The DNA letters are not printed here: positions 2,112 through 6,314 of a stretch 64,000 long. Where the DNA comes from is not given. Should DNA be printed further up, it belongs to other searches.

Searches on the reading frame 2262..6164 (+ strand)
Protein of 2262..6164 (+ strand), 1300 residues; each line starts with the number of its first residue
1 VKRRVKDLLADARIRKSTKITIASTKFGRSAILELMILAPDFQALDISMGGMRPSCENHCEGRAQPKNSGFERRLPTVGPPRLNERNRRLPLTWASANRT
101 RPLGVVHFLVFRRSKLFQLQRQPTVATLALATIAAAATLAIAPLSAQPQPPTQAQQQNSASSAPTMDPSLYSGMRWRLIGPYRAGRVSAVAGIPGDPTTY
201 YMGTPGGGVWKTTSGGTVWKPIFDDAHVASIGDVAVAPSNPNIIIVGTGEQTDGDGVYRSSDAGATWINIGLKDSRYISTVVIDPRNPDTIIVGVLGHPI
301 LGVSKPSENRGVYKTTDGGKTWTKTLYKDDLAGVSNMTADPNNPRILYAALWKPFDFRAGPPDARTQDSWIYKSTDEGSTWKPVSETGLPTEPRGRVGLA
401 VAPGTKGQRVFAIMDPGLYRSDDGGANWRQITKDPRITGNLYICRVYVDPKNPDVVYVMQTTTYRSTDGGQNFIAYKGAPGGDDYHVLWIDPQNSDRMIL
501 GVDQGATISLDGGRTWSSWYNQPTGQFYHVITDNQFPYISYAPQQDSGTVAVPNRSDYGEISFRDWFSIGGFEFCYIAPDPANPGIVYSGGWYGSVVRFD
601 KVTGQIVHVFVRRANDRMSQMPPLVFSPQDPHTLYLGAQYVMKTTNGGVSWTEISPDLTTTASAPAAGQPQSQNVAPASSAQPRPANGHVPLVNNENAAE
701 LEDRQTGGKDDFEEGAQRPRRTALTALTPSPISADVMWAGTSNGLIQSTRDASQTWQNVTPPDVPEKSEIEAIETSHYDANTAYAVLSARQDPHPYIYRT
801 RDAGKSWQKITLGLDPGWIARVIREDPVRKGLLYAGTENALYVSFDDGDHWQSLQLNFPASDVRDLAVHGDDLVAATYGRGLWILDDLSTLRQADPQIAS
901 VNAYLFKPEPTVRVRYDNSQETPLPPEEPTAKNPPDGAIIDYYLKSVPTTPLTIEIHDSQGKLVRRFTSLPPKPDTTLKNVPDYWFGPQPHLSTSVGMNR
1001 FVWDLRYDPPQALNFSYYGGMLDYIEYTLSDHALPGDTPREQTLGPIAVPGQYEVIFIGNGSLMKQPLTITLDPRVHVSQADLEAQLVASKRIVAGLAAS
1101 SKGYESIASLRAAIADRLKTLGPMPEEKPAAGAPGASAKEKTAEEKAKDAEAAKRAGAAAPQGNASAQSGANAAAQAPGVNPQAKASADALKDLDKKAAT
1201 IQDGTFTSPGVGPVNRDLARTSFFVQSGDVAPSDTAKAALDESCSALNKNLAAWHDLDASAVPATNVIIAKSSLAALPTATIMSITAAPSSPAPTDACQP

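Call 52: search_protein_families(library=pfam, proteins=[window:2262-6164:+], max_evalue=0.00001)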
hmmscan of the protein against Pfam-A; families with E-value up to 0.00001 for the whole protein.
window:2262-6164:+ (1300 aa): 4 families
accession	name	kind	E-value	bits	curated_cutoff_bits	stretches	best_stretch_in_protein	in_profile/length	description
PF15902.12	Sortilin-Vps10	-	4.3e-32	111.9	33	3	257-386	3-114/446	Sortilin, neurotensin receptor 3,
PF02012.26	BNR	-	8.1e-09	34.6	27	0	313-324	1-12/12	BNR/Asp-box repeat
PF13088.12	BNR_2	-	2.2e-08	34.2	31.4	0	253-431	80-251/277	BNR repeat-like domain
PF14870.12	PSII_BNR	-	5e-07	29.7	27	0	371-475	40-139/303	Photosynthesis system II assembly factor YCF48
